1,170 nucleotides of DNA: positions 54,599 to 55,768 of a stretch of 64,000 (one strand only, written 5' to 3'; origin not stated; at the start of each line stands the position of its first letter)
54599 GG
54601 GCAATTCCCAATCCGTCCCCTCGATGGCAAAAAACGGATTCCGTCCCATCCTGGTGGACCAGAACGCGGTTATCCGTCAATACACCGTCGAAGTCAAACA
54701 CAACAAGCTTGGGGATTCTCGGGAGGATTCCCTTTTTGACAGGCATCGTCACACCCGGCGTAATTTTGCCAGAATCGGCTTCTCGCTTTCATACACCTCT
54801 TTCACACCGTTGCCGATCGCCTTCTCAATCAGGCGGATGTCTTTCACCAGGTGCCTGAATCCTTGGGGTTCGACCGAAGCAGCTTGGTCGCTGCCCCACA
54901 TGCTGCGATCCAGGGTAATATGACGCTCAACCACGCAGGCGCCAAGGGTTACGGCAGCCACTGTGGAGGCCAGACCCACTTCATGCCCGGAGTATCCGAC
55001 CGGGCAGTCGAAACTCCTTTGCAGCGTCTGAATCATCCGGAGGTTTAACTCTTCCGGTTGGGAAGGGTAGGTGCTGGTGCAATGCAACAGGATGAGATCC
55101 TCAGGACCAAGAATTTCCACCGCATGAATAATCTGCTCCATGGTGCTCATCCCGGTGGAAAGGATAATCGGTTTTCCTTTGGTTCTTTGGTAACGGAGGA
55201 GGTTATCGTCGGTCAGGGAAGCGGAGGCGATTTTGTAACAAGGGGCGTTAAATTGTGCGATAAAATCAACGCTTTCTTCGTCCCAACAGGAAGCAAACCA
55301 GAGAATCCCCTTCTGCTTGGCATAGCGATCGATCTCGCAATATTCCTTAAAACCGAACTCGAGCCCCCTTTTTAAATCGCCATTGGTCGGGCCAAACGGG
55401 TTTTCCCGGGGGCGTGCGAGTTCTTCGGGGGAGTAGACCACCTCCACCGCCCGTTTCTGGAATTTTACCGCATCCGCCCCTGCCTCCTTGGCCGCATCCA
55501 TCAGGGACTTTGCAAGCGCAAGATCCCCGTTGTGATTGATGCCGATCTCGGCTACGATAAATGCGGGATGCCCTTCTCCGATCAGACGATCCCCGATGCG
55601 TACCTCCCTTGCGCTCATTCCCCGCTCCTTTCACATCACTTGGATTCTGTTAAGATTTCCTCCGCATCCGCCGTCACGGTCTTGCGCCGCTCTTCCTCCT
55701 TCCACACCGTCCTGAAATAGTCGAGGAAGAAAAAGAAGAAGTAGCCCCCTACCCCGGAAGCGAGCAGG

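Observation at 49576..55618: Neu/Kdn-like CMP-ulosonate module with atypical redox and isomerase partners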

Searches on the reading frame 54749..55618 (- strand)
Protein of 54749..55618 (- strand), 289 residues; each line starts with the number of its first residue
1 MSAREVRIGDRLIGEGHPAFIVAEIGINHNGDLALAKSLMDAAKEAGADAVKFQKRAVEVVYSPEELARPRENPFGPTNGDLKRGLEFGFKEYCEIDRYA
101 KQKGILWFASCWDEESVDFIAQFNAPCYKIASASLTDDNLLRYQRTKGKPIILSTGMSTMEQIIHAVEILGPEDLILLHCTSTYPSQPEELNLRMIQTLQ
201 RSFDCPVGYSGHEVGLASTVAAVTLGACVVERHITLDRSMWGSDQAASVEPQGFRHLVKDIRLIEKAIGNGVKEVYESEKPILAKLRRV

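Call 4: search_protein_families(library=pfam, proteins=[window:54749-55618:-], max_evalue=0.01)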
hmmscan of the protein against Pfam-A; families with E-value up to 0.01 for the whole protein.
window:54749-55618:- (289 aa): 1 family
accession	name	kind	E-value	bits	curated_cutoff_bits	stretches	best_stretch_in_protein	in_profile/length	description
PF03102.20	NeuB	-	2.5e-81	273.1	22.1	1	39-273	1-241/241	NeuB family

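Call 5: search_protein_families(library=ncbifam, proteins=[window:54749-55618:-], max_evalue=0.01)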
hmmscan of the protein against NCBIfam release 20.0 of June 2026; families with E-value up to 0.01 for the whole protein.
window:54749-55618:- (289 aa): 4 families
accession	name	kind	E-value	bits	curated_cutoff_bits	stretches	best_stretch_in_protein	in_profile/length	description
TIGR03569.1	NeuB_NnaB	equivalog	1.3e-78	264.4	399.65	1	20-283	2-273/329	N-acetylneuraminate synthase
TIGR03586.1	PseI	equivalog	1.4e-67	228.2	340.25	1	19-280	2-269/327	pseudaminic acid synthase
NF006421.0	PRK08673.1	subfamily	0.00092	18.5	335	1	101-270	155-335/338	3-deoxy-7-phosphoheptulonate synthase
TIGR01361.1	DAHP_synth_Bsub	equivalog_domain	0.003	16.9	267.75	0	97-262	82-258/260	3-deoxy-7-phosphoheptulonate synthase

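Call 6: find_encoding_contigs(protein=window:54749-55618:-, flank=10000, max_places=6)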
Protein window:54749-55618:- (289 aa): 6 contigs read that carry it; 2 places shown.
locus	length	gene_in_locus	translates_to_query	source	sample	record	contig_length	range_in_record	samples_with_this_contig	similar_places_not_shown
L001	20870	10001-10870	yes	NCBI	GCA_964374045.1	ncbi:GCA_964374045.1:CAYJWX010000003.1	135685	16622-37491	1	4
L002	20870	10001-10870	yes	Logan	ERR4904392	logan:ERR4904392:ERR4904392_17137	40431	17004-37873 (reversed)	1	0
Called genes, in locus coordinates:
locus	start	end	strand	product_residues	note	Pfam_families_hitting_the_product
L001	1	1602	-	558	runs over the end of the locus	PF24793:GINT1_N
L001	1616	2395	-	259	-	PF00551:Formyl_trans_N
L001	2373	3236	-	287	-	PF04794:YdjC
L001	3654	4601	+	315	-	PF01073:3Beta_HSD, PF01370:Epimerase, PF02719:Polysacc_synt_2, PF04321:RmlD_sub_bind, PF05368:NmrA, PF07993:NAD_binding_4, PF13460:NAD_binding_10, PF16363:GDP_Man_Dehyd, +1 more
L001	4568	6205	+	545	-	PF14052:Caps_assemb_Wzi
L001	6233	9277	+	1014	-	PF22461:SLBB_2 (faint), PF02563:Poly_export, PF10531:SLBB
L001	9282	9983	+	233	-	-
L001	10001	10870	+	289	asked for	PF03102:NeuB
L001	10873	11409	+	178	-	PF00702:Hydrolase (faint), PF08282:Hydrolase_3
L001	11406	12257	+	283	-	PF01261:AP_endonuc_2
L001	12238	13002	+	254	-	PF02348:CTP_transf_3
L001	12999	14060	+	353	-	PF01408:GFO_IDH_MocA, PF02894:GFO_IDH_MocA_C, PF22725:GFO_IDH_MocA_C3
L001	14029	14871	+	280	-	PF00106:adh_short, PF01370:Epimerase (weak), PF08659:KR, PF13561:adh_short_C2, PF00106:adh_short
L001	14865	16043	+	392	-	-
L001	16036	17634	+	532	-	PF03023:MurJ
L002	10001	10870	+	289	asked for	PF03102:NeuB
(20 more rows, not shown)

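Call 7: find_homologous_proteins(query=window:54749-55618:-)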
Query window:54749-55618:- (289 aa): 8000 proteins with E <= 0.001 among 8000 candidates; the best 120 are listed.
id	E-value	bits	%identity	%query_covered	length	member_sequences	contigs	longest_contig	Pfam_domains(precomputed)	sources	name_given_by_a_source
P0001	1.3e-190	650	100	100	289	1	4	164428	PF03102.21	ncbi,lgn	-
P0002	1.2e-156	538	81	100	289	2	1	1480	PF03102.21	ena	-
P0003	4.1e-155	533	81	99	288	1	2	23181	PF03102.21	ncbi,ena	-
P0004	5.4e-154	530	81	99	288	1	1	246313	PF03102.21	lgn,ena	-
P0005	9.1e-153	526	81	98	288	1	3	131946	PF03102.21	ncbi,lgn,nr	ncbi:MAG: N-acetylneuraminate synthase family protein [Candidatus Omnitrophica bacterium]|nr:N-acety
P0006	4.5e-151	520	79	100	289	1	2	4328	PF03102.21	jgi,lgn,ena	-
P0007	1.4e-150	519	77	100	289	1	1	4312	PF03102.21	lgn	-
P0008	5.8e-150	516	82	96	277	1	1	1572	PF03102.21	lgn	-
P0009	1.0e-149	516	78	100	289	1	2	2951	PF03102.21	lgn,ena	-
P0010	1.2e-148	512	79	99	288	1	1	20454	PF03102.21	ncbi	ncbi:MAG: N-acetylneuraminate synthase family protein [Candidatus Omnitrophota bacterium]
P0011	9.1e-147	506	76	99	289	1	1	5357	PF03102.21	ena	-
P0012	3.3e-146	504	76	99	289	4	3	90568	PF03102.21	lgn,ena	-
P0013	6.3e-146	503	76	99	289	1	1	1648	PF03102.21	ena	-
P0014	1.1e-145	502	75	99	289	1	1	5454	PF03102.21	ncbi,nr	ncbi:MAG: N-acetylneuraminate synthase family protein [Chloroflexi bacterium]|nr:N-acetylneuraminate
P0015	1.3e-144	499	74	100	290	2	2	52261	PF03102.21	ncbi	-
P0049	4.8e-140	484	74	99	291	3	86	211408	PF03102.21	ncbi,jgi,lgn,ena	-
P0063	1.9e-139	482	71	100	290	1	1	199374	PF03102.21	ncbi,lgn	-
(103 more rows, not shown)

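Call 8: find_related_loci(query=window:54749-55618:-, collection=genome_contigs, flank=10000)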
Query window:54749-55618:- (289 aa) in genome_contigs; peptide patterns used: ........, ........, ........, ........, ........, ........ (x = any residue, [..] = any of these).
599 stretches matched a pattern (row limit reached: there are more); 478 encode a relative of the query (tblastn E <= 1e-3); the best 80 are kept; 80 distinct loci.
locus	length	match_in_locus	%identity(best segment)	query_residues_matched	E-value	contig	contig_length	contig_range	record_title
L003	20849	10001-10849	81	6-288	2e-159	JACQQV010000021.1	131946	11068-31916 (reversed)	MAG: Candidatus Omnitrophota bacterium isolate NC_groundwater_1342_Ag_S-0.2um_51_121 S_p2_S4_coassembly_k141_581338, who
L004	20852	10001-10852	72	6-289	5e-144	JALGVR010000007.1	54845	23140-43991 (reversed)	MAG: bacterium isolate Meg19_1012_Bin_198 Meg19_1012_Bin_198_scaffold_1176, whole genome shotgun sequence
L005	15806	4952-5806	71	5-289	8e-144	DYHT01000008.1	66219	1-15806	MAG TPA_asm: Chloroflexus sp. isolate DR5_57_13 Afr_mines_DR5_40_length_66219_cov_5_223158, whole genome shotgun sequenc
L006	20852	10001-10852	71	6-289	4e-142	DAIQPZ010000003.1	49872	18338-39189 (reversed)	MAG TPA_asm: Anaerolineaceae bacterium isolate CTOTU25342 NODE_45_length_49872_cov_10.505189, whole genome shotgun seque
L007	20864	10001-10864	68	2-289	4e-141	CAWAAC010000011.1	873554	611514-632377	MAG: uncultured Chloroflexia bacterium isolate MFD01689.bin.2.45 genome assembly, contig: contig_23809, whole genome sho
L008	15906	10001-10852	69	6-289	2e-141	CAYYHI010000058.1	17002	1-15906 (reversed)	MAG TPA_asm: uncultured bacterium isolate binchicken_co100_320 genome assembly, contig: NODE_5220_length_17002_cov_5.272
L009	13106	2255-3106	72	6-289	7e-141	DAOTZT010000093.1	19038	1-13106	MAG TPA_asm: Anaerolineales bacterium isolate H6_556 k131_314932, whole genome shotgun sequence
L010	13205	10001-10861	70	2-288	4e-139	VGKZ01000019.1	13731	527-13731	MAG: Candidatus Peregrinibacteria bacterium isolate K_DeepCast_65m_m2_238 K_DeepCast_65m_m2_238_Ga0194128_10007864, whol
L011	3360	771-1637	69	1-289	6e-144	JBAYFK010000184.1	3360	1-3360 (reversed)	MAG: Candidatus Omnitrophota bacterium isolate SO_2016_GW1_1 scaffold56637_OW334_2016, whole genome shotgun sequence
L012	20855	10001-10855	68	5-289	1e-138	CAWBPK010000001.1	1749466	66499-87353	MAG: uncultured Chloroflexia bacterium isolate MFD01299.bin.1.98 genome assembly, contig: contig_10252, whole genome sho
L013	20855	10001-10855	69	5-289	5e-138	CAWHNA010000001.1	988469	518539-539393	MAG: uncultured Chloroflexia bacterium isolate MFD02809.bin.2.194 genome assembly, contig: contig_124580, whole genome s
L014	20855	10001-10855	70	5-289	8e-138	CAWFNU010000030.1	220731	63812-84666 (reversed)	MAG: uncultured Chloroflexia bacterium isolate MFD05942.bin.2.91 genome assembly, contig: contig_99260, whole genome sho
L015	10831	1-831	71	13-289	8e-138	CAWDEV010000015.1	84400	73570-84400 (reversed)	MAG: uncultured Chloroflexia bacterium isolate MFD05942.bin.1.268 genome assembly, contig: contig_88364, whole genome sh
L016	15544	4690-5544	69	5-289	3e-137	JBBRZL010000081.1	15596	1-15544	MAG: Holophagales bacterium isolate metawrap_la5_46 metawrap_la5_46_K_46238_L_15596_cov_17.0000, whole genome shotgun se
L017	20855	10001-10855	69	4-288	3e-137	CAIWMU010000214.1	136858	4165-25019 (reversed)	MAG: uncultured Verrucomicrobia subdivision 3 bacterium isolate Loclat_bin-04207 genome assembly, contig: bin-04207:214/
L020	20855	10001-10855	67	5-289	3e-137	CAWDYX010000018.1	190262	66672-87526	MAG: uncultured Chloroflexia bacterium isolate MFD04408.bin.1.46 genome assembly, contig: contig_42039, whole genome sho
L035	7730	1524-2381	67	4-289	1e-134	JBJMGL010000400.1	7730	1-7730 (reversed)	MAG: Bryobacteraceae bacterium isolate H3_16_all_fractions_metab_43_54_0 k255_7061605, whole genome shotgun sequence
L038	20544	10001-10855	68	5-289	3e-134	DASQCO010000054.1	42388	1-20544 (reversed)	MAG TPA_asm: Polyangiaceae bacterium isolate SMAG_U11701 k141_2021916, whole genome shotgun sequence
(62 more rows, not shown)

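Call 10: find_encoding_contigs(protein=P0049, flank=10000, max_places=3)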
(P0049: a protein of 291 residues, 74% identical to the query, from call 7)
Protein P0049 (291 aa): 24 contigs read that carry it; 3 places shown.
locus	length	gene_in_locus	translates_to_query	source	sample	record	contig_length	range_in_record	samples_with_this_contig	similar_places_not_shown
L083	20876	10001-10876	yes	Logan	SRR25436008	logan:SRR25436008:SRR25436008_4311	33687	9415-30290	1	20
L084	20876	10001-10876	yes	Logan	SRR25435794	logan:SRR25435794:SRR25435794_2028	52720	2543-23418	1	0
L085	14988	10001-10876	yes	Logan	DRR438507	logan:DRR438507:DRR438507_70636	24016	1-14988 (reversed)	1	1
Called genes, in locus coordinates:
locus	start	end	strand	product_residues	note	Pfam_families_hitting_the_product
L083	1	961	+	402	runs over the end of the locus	-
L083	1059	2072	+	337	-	PF00571:CBS (faint), PF00483:NTP_transferase, PF12804:NTP_transf_3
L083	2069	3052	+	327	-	PF01073:3Beta_HSD, PF01370:Epimerase, PF02719:Polysacc_synt_2, PF04321:RmlD_sub_bind, PF05368:NmrA, PF07993:NAD_binding_4, PF16363:GDP_Man_Dehyd, PF13460:NAD_binding_10, +1 more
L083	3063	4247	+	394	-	PF01041:DegT_DnrJ_EryC1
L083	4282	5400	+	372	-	PF00685:Sulfotransfer_1, PF13469:Sulfotransfer_3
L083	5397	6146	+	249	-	-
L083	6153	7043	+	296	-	-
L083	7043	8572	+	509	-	PF01943:Polysacc_synt, PF13440:Polysacc_synt_3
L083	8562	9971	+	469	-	-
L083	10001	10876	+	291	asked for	PF03102:NeuB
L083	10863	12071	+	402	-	PF02348:CTP_transf_3, PF12804:NTP_transf_3 (faint), PF08282:Hydrolase_3 (weak)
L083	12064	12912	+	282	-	PF00106:adh_short, PF08659:KR (weak), PF01370:Epimerase (weak), PF13561:adh_short_C2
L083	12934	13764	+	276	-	PF01261:AP_endonuc_2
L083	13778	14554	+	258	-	PF00106:adh_short, PF08659:KR (weak), PF23441:SDR (weak), PF13561:adh_short_C2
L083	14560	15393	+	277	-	PF00106:adh_short, PF13561:adh_short_C2, PF00106:adh_short (weak), PF13561:adh_short_C2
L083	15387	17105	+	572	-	-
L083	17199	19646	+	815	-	-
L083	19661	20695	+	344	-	PF13506:Glyco_transf_21, PF13641:Glyco_tranf_2_3, PF00535:Glycos_transf_2, PF10111:Glyco_tranf_2_2, PF13632:Glyco_trans_2_3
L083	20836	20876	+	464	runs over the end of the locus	PF13727:CoA_binding_3, PF02397:Bac_transf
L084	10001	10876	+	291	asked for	PF03102:NeuB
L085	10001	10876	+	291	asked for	PF03102:NeuB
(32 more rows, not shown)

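Call 11: find_encoding_contigs(protein=P0063, flank=10000, max_places=2)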
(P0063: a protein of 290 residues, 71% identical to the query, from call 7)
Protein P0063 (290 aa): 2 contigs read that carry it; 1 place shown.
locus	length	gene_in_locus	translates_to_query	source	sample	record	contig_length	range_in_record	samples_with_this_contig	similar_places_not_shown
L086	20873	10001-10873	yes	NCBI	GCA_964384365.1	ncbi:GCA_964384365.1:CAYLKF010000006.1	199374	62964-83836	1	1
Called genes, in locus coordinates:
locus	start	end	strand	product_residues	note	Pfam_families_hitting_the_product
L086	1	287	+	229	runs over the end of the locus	PF02397:Bac_transf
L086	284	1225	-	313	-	PF04321:RmlD_sub_bind, PF01073:3Beta_HSD, PF01370:Epimerase, PF02719:Polysacc_synt_2, PF16363:GDP_Man_Dehyd, PF07993:NAD_binding_4 (weak)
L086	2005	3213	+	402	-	PF01266:DAO, PF13450:NAD_binding_8 (weak)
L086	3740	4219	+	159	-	PF02357:NusG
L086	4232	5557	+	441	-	PF03721:UDPG_MGDP_dh_N, PF00984:UDPG_MGDP_dh, PF03720:UDPG_MGDP_dh_C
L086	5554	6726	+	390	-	PF02348:CTP_transf_3, PF12804:NTP_transf_3 (weak), PF08282:Hydrolase_3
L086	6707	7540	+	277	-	PF00106:adh_short, PF01370:Epimerase (weak), PF04321:RmlD_sub_bind (faint), PF08659:KR, PF13561:adh_short_C2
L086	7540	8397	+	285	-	PF01261:AP_endonuc_2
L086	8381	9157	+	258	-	PF00106:adh_short, PF08659:KR (weak), PF13561:adh_short_C2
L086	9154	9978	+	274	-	PF00106:adh_short, PF13561:adh_short_C2, PF00106:adh_short (weak)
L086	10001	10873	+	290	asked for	PF03102:NeuB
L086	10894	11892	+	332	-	PF01370:Epimerase, PF02719:Polysacc_synt_2, PF04321:RmlD_sub_bind, PF05368:NmrA, PF01073:3Beta_HSD, PF07993:NAD_binding_4, PF13460:NAD_binding_10, PF16363:GDP_Man_Dehyd, +3 more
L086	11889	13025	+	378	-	PF00155:Aminotran_1_2, PF01041:DegT_DnrJ_EryC1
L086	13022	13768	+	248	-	PF02348:CTP_transf_3, PF12804:NTP_transf_3 (weak)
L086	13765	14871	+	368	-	-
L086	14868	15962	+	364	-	PF03102:NeuB, PF08666:SAF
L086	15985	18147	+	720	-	PF21360:PylC-like_N (weak), PF02655:ATP-grasp_3, PF15632:ATPgrasp_Ter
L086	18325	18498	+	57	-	-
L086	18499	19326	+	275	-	PF01370:Epimerase, PF04321:RmlD_sub_bind, PF16363:GDP_Man_Dehyd, PF01073:3Beta_HSD (weak), PF07993:NAD_binding_4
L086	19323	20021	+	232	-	PF00149:Metallophos, PF12850:Metallophos_2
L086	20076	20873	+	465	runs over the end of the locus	-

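Call 12: search_solved_structures(query=window:54749-55618:-, max_evalue=0.001, show_alignments=2)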
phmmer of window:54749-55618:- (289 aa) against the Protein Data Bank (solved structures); distinct sequences matched with E-value up to 0.001: 8.
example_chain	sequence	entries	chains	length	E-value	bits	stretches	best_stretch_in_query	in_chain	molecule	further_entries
6ncs_A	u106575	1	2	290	1.1e-45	159.5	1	3-280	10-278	N-acetylneuraminic acid (Sialic acid) synthetase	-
8h2c_A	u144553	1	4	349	1.6e-41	145.8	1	18-274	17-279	Pseudaminic acid synthase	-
1vli_A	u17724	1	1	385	1.1e-37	133.3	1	7-275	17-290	Spore coat polysaccharide biosynthesis protein spsE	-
2wqp_A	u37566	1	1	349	3.7e-37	131.6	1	4-281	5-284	POLYSIALIC ACID CAPSULE BIOSYNTHESIS PROTEIN SIAC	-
4ipi_A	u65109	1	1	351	6.9e-37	130.7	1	4-281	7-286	Polysialic acid capsule biosynthesis protein SiaC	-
1xuu_A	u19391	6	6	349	6.9e-37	130.7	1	4-281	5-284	polysialic acid capsule biosynthesis protein SiaC | N-acetylneuraminate synthase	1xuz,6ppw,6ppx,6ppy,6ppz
4ipj_A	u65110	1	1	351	7e-37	130.7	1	4-281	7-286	Polysialic acid capsule biosynthesis protein SiaC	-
3g8r_A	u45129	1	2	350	3.7e-19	72.5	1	101-288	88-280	Probable spore coat polysaccharide biosynthesis protein E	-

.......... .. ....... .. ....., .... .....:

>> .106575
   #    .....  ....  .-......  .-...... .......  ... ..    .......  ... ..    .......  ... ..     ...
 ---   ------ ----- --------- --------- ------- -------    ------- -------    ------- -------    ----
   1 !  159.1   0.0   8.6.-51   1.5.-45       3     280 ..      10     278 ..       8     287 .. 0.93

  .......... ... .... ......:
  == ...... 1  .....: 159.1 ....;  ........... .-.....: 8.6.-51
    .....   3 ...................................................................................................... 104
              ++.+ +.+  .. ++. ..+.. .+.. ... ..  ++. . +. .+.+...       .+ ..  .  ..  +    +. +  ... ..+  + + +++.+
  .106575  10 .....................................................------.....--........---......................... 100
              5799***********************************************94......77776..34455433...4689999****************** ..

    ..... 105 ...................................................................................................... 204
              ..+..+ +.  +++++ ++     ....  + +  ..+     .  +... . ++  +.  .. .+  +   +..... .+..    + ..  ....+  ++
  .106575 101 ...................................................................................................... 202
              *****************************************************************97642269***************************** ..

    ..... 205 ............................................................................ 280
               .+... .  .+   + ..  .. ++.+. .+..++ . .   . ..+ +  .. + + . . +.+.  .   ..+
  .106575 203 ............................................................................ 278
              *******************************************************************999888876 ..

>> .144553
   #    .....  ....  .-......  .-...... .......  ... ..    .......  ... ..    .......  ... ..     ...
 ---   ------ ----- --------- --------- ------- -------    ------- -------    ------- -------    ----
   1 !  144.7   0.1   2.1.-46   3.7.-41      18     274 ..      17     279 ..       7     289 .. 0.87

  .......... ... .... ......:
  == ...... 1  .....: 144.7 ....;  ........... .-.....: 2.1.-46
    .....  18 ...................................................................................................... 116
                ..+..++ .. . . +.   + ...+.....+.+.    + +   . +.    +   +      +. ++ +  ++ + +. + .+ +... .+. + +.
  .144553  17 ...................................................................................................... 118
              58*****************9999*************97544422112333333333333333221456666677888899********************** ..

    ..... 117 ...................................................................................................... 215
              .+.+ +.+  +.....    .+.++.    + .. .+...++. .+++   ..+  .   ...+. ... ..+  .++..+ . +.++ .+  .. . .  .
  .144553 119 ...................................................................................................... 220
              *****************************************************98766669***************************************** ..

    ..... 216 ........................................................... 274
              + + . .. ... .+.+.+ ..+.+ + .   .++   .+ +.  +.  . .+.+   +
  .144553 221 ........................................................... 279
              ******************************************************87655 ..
